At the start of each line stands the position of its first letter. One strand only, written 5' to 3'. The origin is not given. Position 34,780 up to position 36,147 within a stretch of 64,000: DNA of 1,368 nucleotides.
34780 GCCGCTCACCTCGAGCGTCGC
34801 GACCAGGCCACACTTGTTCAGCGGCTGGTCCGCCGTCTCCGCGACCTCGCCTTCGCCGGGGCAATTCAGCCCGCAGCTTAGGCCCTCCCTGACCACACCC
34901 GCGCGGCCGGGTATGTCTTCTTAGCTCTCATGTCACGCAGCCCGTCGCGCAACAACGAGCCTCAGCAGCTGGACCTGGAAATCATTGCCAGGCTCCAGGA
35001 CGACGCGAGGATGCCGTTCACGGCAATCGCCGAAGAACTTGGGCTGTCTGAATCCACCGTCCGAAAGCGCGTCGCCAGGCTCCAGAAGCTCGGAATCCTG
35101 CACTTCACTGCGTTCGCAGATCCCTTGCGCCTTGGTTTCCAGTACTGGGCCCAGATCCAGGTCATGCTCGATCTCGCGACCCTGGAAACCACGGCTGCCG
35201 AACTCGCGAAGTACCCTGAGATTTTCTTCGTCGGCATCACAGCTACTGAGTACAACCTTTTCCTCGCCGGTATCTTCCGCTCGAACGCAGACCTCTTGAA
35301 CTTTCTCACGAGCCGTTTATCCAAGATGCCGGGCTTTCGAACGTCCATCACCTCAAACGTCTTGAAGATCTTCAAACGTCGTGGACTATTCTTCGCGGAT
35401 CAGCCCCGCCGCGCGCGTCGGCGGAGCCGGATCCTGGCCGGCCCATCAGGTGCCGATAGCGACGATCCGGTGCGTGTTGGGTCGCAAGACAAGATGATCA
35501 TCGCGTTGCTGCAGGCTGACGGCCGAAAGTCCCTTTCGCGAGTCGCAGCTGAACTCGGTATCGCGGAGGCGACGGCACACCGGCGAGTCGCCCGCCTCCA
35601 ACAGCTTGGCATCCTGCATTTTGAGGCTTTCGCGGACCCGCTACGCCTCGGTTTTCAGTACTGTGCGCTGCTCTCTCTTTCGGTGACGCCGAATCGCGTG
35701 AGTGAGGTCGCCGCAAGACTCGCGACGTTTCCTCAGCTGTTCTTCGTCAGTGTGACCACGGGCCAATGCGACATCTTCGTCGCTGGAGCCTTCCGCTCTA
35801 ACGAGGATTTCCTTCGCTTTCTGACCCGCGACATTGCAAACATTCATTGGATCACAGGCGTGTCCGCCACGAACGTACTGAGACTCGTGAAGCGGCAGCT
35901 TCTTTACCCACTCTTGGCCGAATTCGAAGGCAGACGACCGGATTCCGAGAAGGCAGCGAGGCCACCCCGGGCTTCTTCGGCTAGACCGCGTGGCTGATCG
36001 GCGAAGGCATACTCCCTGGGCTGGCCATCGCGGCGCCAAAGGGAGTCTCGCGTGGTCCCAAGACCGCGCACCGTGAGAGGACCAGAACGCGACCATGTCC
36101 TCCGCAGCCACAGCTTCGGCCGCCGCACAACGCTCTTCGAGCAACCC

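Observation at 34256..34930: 670-bp regulatory region between the BMC operon and a divergent double-Lrp regulator: sigma54-like -24/-12 element plus a perfect 9-bp dyad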

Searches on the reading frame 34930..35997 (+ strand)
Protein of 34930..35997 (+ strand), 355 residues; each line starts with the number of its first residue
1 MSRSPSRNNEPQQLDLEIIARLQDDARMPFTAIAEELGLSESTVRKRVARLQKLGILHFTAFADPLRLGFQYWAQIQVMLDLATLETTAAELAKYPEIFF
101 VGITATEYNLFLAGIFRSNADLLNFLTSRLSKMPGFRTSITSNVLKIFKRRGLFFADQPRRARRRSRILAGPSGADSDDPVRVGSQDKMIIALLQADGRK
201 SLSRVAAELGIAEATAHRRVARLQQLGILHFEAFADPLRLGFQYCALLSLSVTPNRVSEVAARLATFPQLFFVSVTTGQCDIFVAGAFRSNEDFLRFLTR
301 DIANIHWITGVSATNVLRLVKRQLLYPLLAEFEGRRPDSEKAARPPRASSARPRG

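Call 5: search_protein_families(library=pfam, proteins=[window:34930-35997:+])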
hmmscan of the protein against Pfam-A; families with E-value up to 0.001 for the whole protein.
window:34930-35997:+ (355 aa): 27 families (the best 25 are shown)
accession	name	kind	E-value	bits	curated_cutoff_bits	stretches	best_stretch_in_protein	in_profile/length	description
PF13404.12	HTH_AsnC-type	-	4.8e-25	87.5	27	2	14-52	4-42/42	AsnC-type helix-turn-helix domain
PF13412.12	HTH_24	-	3.5e-22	78.2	21.9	2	13-56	3-46/48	Winged helix-turn-helix DNA-binding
PF01037.27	AsnC_trans_reg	-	3e-17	62.7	25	2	76-146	1-72/73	Lrp/AsnC ligand binding domain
PF09339.16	HTH_IclR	-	6.5e-13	48.7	22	2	190-230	8-49/52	IclR helix-turn-helix domain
PF08279.18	HTH_11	-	1.9e-10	40.9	25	1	17-56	4-44/55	HTH domain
PF13384.12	HTH_23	-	6.7e-10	38.9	24.6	1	17-55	9-45/50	Homeodomain-like domain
PF22482.2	AsnC_trans_reg_3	-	1.6e-09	38.2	24.4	1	84-150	23-88/95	PF0864 C-terminal dimeric alpha+beta barrel domain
PF22451.2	NirdL-like_HTH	-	5.1e-09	36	27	1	26-57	15-46/47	Siroheme decarboxylase NirDL-like HTH domain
PF13730.12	HTH_36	-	6.4e-08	32.7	25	1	18-57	13-55/55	Helix-turn-helix domain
PF13518.12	HTH_28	-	6.6e-08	32.9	25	0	16-56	3-41/52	Helix-turn-helix domain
PF12802.13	MarR_2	-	6.9e-08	33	27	0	19-59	14-52/61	MarR family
PF13542.12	HTH_Tnp_ISL3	-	1.4e-07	31.3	27.4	0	27-50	26-49/51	Helix-turn-helix domain of transposase family ISL3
PF12840.13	HTH_20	-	1.7e-07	31.6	27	1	16-57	7-48/51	Helix-turn-helix domain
PF25212.1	HVO_A0114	-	2.2e-07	31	27.6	0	15-61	24-70/84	HVO_A0114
PF01325.25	Fe_dep_repress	-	9.6e-07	29.4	26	0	16-58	10-53/60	Iron dependent repressor, N-terminal DNA binding domain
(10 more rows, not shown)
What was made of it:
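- Checked: The divergent gene 34930-35997 encodes two HTH_AsnC + AsnC_trans_reg units (call 5).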

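Call 10: find_related_loci(query=window:34930-35997:+, collection=genome_contigs, flank=6000)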
Query window:34930-35997:+ (355 aa) in genome_contigs; peptide patterns used: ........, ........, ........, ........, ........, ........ (x = any residue, [..] = any of these).
104 stretches matched a pattern, but none encodes a relative of the query by tblastn (E <= 1e-3).

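Call 11: find_homologous_proteins(query=window:34930-35997:+)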
Query window:34930-35997:+ (355 aa): 29 proteins with E <= 0.001 among 8000 candidates.
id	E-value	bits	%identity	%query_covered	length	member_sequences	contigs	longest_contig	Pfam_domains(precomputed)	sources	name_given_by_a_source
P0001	1.9e-226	768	100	100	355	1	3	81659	PF22451.3,PF00126.34,PF08279.19,PF25212.3,PF13730.13,PF13384.13,PF01037.29,PF13518.13,PF09339.17,PF22980.3,PF13404.13,PF12802.14,PF08281.19,PF01325.26,PF12840.14,PF13412.13,PF22482.3,PF13542.13,PF08220.19,PF13556.13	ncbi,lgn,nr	ncbi:MAG: Lrp/AsnC family transcriptional regulator [Candidatus Rokubacteria bacterium]|nr:Lrp/AsnC 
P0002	1.1e-125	437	63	95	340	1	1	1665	PF22451.3,PF00126.34,PF08279.19,PF25212.3,PF13730.13,PF13384.13,PF01037.29,PF13518.13,PF09339.17,PF22980.3,PF13404.13,PF12802.14,PF08281.19,PF01325.26,PF12840.14,PF13412.13,PF22482.3,PF13542.13,PF04545.23,PF13556.13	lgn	-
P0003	9.2e-123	428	63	91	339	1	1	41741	PF22451.3,PF08279.19,PF25212.3,PF13384.13,PF01037.29,PF13518.13,PF09339.17,PF13404.13,PF12802.14,PF08281.19,PF01325.26,PF12840.14,PF13412.13,PF22482.3,PF13542.13,PF13556.13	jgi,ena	-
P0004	1.1e-122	427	62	95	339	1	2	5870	PF22451.3,PF08279.19,PF25212.3,PF13384.13,PF01037.29,PF13518.13,PF09339.17,PF13404.13,PF12802.14,PF08281.19,PF01325.26,PF12840.14,PF13412.13,PF22482.3,PF13542.13,PF13556.13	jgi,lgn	jgi:DNA-binding Lrp family transcriptional regulator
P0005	4.7e-116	406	60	90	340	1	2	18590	PF22451.3,PF00126.34,PF08279.19,PF25212.3,PF13730.13,PF13384.13,PF01037.29,PF13518.13,PF09339.17,PF13404.13,PF12802.14,PF08281.19,PF01325.26,PF12840.14,PF13412.13,PF22482.3,PF13542.13,PF04545.23,PF13556.13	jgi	jgi:DNA-binding Lrp family transcriptional regulator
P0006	9.9e-110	385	57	95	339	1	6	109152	PF22451.3,PF08279.19,PF25212.3,PF13384.13,PF01037.29,PF13518.13,PF09339.17,PF13404.13,PF12802.14,PF08281.19,PF01325.26,PF12840.14,PF13412.13,PF22482.3,PF13542.13,PF04545.23,PF08221.18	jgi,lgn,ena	jgi:Lrp/AsnC family transcriptional regulator for asnA, asnC and gidA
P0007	5.7e-104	366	55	95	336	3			PF22451.3,PF08279.19,PF25212.3,PF13384.13,PF01978.26,PF01037.29,PF13518.13,PF09339.17,PF13404.13,PF12802.14,PF08281.19,PF01325.26,PF12840.14,PF13412.13,PF22482.3,PF13542.13,PF04545.23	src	-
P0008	3.5e-103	363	55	94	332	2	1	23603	PF22451.3,PF08279.19,PF25212.3,PF13384.13,PF01978.26,PF01037.29,PF09339.17,PF13404.13,PF12802.14,PF08281.19,PF01325.26,PF01047.29,PF12840.14,PF13412.13,PF22482.3,PF13542.13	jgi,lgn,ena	-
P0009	5.9e-103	363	55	92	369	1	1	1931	PF22451.3,PF12840.14,PF13412.13,PF08279.19,PF25212.3,PF22482.3,PF01037.29,PF13518.13,PF13542.13,PF13404.13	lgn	-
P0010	1.3e-102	361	54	95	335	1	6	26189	PF22451.3,PF00126.34,PF08279.19,PF25212.3,PF13384.13,PF01037.29,PF13518.13,PF09339.17,PF13404.13,PF12802.14,PF08281.19,PF01325.26,PF12840.14,PF13412.13,PF22482.3,PF13542.13,PF04545.23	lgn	-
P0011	1.4e-102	361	54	93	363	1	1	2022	PF22451.3,PF00126.34,PF08279.19,PF25212.3,PF13384.13,PF01978.26,PF01037.29,PF13518.13,PF09339.17,PF13404.13,PF12802.14,PF08281.19,PF01325.26,PF12840.14,PF13412.13,PF22482.3,PF13542.13,PF04545.23,PF13556.13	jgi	jgi:DNA-binding Lrp family transcriptional regulator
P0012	2.6e-102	361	54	92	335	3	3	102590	PF22451.3,PF00126.34,PF08279.19,PF25212.3,PF24270.2,PF13384.13,PF01978.26,PF01022.27,PF01037.29,PF13518.13,PF09339.17,PF13404.13,PF12802.14,PF08281.19,PF01325.26,PF12840.14,PF13412.13,PF22482.3,PF13542.13,PF04545.23,PF13556.13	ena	-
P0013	2.9e-102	360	53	93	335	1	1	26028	PF22451.3,PF00126.34,PF08279.19,PF25212.3,PF13384.13,PF01978.26,PF01022.27,PF01037.29,PF13518.13,PF09339.17,PF13404.13,PF12802.14,PF08281.19,PF01325.26,PF12840.14,PF13412.13,PF22482.3,PF13542.13,PF04545.23,PF13556.13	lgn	-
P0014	5.1e-101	356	54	92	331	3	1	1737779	PF22451.3,PF00126.34,PF08279.19,PF25212.3,PF13384.13,PF01978.26,PF01022.27,PF01037.29,PF13518.13,PF09339.17,PF13404.13,PF12802.14,PF08281.19,PF01325.26,PF01047.29,PF12840.14,PF13412.13,PF22482.3,PF13542.13,PF13556.13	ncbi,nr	ncbi:MAG: Lrp/AsnC family transcriptional regulator [Xanthobacteraceae bacterium]|nr:Lrp/AsnC family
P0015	1.3e-100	355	55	93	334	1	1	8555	PF22451.3,PF00126.34,PF08279.19,PF25212.3,PF13730.13,PF13384.13,PF01978.26,PF01022.27,PF01037.29,PF13518.13,PF09339.17,PF13404.13,PF12802.14,PF08281.19,PF01325.26,PF12840.14,PF13412.13,PF22482.3,PF13542.13,PF04545.23,PF13556.13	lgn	-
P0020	2.3e-93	331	54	88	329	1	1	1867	PF22451.3,PF00126.34,PF08279.19,PF25212.3,PF13730.13,PF13384.13,PF01037.29,PF09339.17,PF13404.13,PF12802.14,PF08281.19,PF01325.26,PF12840.14,PF13412.13,PF22482.3,PF18024.8,PF13542.13,PF08220.19,PF13556.13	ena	-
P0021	1.5e-91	325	53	88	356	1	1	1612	PF22451.3,PF00126.34,PF08279.19,PF25212.3,PF13730.13,PF13384.13,PF01022.27,PF01037.29,PF09339.17,PF22980.3,PF13404.13,PF12802.14,PF08281.19,PF01325.26,PF01047.29,PF12840.14,PF13412.13,PF22482.3,PF13542.13,PF04545.23,PF13556.13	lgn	-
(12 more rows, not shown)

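Call 12: find_encoding_contigs(protein=P0003, flank=6000, max_places=3)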
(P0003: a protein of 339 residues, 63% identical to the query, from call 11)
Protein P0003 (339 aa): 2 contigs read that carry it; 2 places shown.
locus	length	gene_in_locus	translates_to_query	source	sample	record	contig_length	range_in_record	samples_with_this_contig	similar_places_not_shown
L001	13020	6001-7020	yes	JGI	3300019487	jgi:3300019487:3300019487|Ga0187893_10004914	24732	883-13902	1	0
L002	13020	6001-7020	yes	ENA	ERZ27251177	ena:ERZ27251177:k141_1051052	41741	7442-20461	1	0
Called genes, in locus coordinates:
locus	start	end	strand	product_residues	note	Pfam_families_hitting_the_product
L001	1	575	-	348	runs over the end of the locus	PF13379:NMT1_2, PF09084:NMT1, PF12974:Phosphonate-bd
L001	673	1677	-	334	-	PF00296:Bac_luciferase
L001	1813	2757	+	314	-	PF08010:Phage_30_3, PF00111:Fer2, PF01799:Fer2_2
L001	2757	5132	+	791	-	PF01315:Ald_Xan_dh_C, PF02738:MoCoBD_1, PF20256:MoCoBD_2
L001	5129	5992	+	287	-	PF00941:FAD_binding_5, PF03450:CO_deh_flav_C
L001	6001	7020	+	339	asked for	PF13412:HTH_24, PF09339:HTH_IclR (weak), PF13404:HTH_AsnC-type, PF01037:AsnC_trans_reg, PF13404:HTH_AsnC-type, PF13412:HTH_24, PF01037:AsnC_trans_reg, PF22482:AsnC_trans_reg_3, +11 more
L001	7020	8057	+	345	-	PF00296:Bac_luciferase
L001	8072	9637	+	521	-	PF00496:SBP_bac_5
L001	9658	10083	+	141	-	PF07366:SnoaL, PF12680:SnoaL_2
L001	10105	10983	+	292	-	PF00561:Abhydrolase_1 (weak), PF12146:Hydrolase_4 (faint), PF00326:Peptidase_S9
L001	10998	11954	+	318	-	PF01008:IF-2B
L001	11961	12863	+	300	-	PF14505:DUF4438, PF20999:DUF4438_C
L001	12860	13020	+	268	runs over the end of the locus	PF03437:BtpA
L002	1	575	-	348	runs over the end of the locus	PF13379:NMT1_2, PF09084:NMT1, PF12974:Phosphonate-bd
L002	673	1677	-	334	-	PF00296:Bac_luciferase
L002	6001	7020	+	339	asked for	PF13412:HTH_24, PF09339:HTH_IclR (weak), PF13404:HTH_AsnC-type, PF01037:AsnC_trans_reg, PF13404:HTH_AsnC-type, PF13412:HTH_24, PF01037:AsnC_trans_reg, PF22482:AsnC_trans_reg_3, +11 more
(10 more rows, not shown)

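Call 13: find_encoding_contigs(protein=P0005, flank=6000, max_places=3)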
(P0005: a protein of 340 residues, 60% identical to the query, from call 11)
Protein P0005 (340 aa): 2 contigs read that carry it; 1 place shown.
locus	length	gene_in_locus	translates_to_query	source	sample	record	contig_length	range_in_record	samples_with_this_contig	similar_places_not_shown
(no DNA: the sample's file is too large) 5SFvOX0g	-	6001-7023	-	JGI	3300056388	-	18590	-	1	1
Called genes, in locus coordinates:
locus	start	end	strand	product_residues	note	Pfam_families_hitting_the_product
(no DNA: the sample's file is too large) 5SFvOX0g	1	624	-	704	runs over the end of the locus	PF05378:Hydant_A_N, PF01968:Hydantoinase_A, PF19278:Hydant_A_C (weak)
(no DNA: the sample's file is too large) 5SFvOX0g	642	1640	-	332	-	PF00296:Bac_luciferase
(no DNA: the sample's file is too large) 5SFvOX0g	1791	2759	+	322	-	PF08010:Phage_30_3, PF00111:Fer2, PF13085:Fer2_3 (faint), PF01799:Fer2_2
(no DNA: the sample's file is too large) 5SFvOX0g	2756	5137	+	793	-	PF01315:Ald_Xan_dh_C, PF02738:MoCoBD_1, PF20256:MoCoBD_2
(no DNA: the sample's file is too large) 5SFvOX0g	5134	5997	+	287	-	PF00941:FAD_binding_5, PF03450:CO_deh_flav_C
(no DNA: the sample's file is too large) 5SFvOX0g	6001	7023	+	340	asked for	PF13412:HTH_24, PF13404:HTH_AsnC-type, PF22451:NirdL-like_HTH (weak), PF01037:AsnC_trans_reg, PF13404:HTH_AsnC-type, PF13412:HTH_24, PF01037:AsnC_trans_reg, PF22482:AsnC_trans_reg_3, +16 more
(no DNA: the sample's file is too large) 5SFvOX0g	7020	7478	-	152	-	?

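Call 14: find_encoding_contigs(protein=P0006, flank=6000, max_places=3)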
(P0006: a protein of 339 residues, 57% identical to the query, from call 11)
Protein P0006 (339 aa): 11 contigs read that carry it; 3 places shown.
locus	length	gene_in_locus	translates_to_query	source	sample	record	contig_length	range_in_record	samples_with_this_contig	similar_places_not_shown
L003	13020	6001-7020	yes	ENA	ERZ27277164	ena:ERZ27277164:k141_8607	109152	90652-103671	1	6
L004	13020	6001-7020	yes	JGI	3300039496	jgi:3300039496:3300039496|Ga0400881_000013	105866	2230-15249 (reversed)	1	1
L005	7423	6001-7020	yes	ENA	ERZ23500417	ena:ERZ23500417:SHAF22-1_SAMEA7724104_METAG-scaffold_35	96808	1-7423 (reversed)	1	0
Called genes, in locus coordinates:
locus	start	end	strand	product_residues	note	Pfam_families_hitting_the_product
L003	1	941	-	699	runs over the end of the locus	PF05378:Hydant_A_N, PF01968:Hydantoinase_A, PF19278:Hydant_A_C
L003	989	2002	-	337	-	PF00296:Bac_luciferase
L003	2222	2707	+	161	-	PF00111:Fer2 (weak), PF13085:Fer2_3 (weak), PF01799:Fer2_2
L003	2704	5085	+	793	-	PF01315:Ald_Xan_dh_C, PF02738:MoCoBD_1, PF20256:MoCoBD_2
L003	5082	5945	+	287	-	PF00941:FAD_binding_5, PF03450:CO_deh_flav_C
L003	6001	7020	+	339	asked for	PF01325:Fe_dep_repress (faint), PF13404:HTH_AsnC-type, PF13412:HTH_24, PF01037:AsnC_trans_reg, PF13404:HTH_AsnC-type, PF13412:HTH_24, PF01037:AsnC_trans_reg, PF22482:AsnC_trans_reg_3, +12 more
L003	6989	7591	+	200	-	-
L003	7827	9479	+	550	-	-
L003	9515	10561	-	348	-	PF14336:GLUCM-like_C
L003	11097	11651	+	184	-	-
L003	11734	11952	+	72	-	-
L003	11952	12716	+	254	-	PF00596:Aldolase_II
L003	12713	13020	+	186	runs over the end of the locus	PF22091:DUF6941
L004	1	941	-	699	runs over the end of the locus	PF05378:Hydant_A_N, PF01968:Hydantoinase_A, PF19278:Hydant_A_C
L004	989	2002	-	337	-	PF00296:Bac_luciferase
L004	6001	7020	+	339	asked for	PF01325:Fe_dep_repress (faint), PF13404:HTH_AsnC-type, PF13412:HTH_24, PF01037:AsnC_trans_reg, PF13404:HTH_AsnC-type, PF13412:HTH_24, PF01037:AsnC_trans_reg, PF22482:AsnC_trans_reg_3, +12 more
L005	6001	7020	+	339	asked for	PF01325:Fe_dep_repress (faint), PF13404:HTH_AsnC-type, PF13412:HTH_24, PF01037:AsnC_trans_reg, PF13404:HTH_AsnC-type, PF13412:HTH_24, PF01037:AsnC_trans_reg, PF22482:AsnC_trans_reg_3, +12 more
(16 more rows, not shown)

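Call 23: find_encoding_contigs(protein=P0001, flank=8000, max_places=6)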
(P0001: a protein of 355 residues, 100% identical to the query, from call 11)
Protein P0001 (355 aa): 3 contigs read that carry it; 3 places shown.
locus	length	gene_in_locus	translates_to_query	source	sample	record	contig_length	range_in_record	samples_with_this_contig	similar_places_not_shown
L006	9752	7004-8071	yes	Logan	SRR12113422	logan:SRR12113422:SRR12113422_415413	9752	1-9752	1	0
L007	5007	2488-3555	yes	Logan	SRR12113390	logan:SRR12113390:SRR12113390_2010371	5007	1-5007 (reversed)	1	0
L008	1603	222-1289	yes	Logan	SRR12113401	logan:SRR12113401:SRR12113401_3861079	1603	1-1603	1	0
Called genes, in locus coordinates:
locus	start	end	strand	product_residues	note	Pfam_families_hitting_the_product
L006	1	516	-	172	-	?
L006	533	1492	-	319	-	PF04909:Amidohydro_2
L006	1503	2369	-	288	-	PF04909:Amidohydro_2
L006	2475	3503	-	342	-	PF00296:Bac_luciferase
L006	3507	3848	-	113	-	PF03319:EutN_CcmL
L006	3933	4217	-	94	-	PF00936:BMC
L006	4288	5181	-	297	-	PF00936:BMC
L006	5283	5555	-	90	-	PF00936:BMC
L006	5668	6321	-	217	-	PF00936:BMC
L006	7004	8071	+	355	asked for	PF13412:HTH_24, PF08279:HTH_11 (weak), PF13404:HTH_AsnC-type, PF22451:NirdL-like_HTH (weak), PF01037:AsnC_trans_reg, PF13404:HTH_AsnC-type, PF13412:HTH_24, PF01037:AsnC_trans_reg, +15 more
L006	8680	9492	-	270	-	PF00561:Abhydrolase_1, PF12697:Abhydrolase_6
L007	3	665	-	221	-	?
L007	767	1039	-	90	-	PF00936:BMC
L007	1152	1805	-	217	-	PF00936:BMC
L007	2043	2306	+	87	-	-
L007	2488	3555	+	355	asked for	PF13412:HTH_24, PF08279:HTH_11 (weak), PF13404:HTH_AsnC-type, PF22451:NirdL-like_HTH (weak), PF01037:AsnC_trans_reg, PF13404:HTH_AsnC-type, PF13412:HTH_24, PF01037:AsnC_trans_reg, +15 more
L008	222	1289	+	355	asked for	PF13412:HTH_24, PF08279:HTH_11 (weak), PF13404:HTH_AsnC-type, PF22451:NirdL-like_HTH (weak), PF01037:AsnC_trans_reg, PF13404:HTH_AsnC-type, PF13412:HTH_24, PF01037:AsnC_trans_reg, +15 more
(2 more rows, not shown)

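Call 54: find_related_loci(query=A2, collection=metagenome_contigs, flank=8000)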
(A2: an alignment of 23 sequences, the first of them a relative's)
Query A2 (355 aa) in metagenome_contigs; peptide patterns used: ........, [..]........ (x = any residue, [..] = any of these).
228 stretches matched a pattern; 171 encode a relative of the query (tblastn E <= 1e-3); the best 80 are kept; 80 distinct loci.
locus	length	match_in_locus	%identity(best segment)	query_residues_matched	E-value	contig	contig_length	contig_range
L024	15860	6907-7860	64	10-328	3e-123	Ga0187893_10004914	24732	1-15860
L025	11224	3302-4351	55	1-355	9e-114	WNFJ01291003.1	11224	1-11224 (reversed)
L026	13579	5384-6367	55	1-333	4e-110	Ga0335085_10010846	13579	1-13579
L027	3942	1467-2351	23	6-311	3e-26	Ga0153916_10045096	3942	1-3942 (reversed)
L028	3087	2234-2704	31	8-321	1e-19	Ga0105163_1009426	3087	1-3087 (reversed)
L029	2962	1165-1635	31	8-321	1e-19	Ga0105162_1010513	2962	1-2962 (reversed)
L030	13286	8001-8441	33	7-321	5e-19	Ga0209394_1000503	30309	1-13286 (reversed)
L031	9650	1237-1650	35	13-149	3e-18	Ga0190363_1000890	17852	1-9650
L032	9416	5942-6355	35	13-321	5e-18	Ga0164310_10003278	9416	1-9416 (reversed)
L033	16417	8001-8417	32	13-150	8e-18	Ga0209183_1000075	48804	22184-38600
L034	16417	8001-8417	32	13-150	8e-18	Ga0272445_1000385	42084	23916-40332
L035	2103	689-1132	30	7-309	2e-17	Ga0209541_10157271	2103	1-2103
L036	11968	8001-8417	32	12-321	2e-17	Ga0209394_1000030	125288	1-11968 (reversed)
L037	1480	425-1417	24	8-321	2e-17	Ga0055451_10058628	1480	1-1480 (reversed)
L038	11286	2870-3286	34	13-321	5e-17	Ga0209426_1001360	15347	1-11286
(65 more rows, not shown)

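Call 56: find_encoding_contigs(protein=P0004, flank=6000, max_places=3)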
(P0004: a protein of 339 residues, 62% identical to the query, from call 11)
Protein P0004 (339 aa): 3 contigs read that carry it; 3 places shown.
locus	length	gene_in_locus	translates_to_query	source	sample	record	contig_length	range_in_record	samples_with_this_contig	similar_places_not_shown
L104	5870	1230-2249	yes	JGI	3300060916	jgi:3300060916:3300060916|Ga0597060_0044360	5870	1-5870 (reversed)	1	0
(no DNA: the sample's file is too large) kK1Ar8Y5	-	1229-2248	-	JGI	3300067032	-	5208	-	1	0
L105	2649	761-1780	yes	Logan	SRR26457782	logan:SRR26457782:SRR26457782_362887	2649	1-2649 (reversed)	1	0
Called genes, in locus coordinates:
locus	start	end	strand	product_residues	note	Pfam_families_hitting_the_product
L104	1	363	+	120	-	?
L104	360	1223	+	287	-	PF00941:FAD_binding_5, PF03450:CO_deh_flav_C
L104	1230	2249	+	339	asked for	PF13412:HTH_24, PF13404:HTH_AsnC-type, PF22451:NirdL-like_HTH (weak), PF01037:AsnC_trans_reg, PF13404:HTH_AsnC-type, PF13412:HTH_24, PF01037:AsnC_trans_reg, PF22482:AsnC_trans_reg_3, +11 more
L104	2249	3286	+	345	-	PF00296:Bac_luciferase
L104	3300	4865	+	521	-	PF00496:SBP_bac_5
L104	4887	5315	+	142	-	PF07366:SnoaL, PF12680:SnoaL_2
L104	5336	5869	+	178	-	?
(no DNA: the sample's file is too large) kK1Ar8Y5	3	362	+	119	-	?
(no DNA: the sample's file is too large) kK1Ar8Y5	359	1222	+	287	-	PF00941:FAD_binding_5, PF03450:CO_deh_flav_C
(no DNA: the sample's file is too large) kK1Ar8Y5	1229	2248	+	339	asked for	PF13412:HTH_24, PF13404:HTH_AsnC-type, PF22451:NirdL-like_HTH (weak), PF01037:AsnC_trans_reg, PF13404:HTH_AsnC-type, PF13412:HTH_24, PF01037:AsnC_trans_reg, PF22482:AsnC_trans_reg_3, +11 more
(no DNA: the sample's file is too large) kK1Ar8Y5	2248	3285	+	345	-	PF00296:Bac_luciferase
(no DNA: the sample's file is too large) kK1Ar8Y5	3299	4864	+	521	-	PF00496:SBP_bac_5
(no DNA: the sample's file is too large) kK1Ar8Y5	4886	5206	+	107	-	?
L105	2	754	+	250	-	?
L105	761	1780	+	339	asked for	PF13412:HTH_24, PF13404:HTH_AsnC-type, PF22451:NirdL-like_HTH (weak), PF01037:AsnC_trans_reg, PF13404:HTH_AsnC-type, PF13412:HTH_24, PF01037:AsnC_trans_reg, PF22482:AsnC_trans_reg_3, +11 more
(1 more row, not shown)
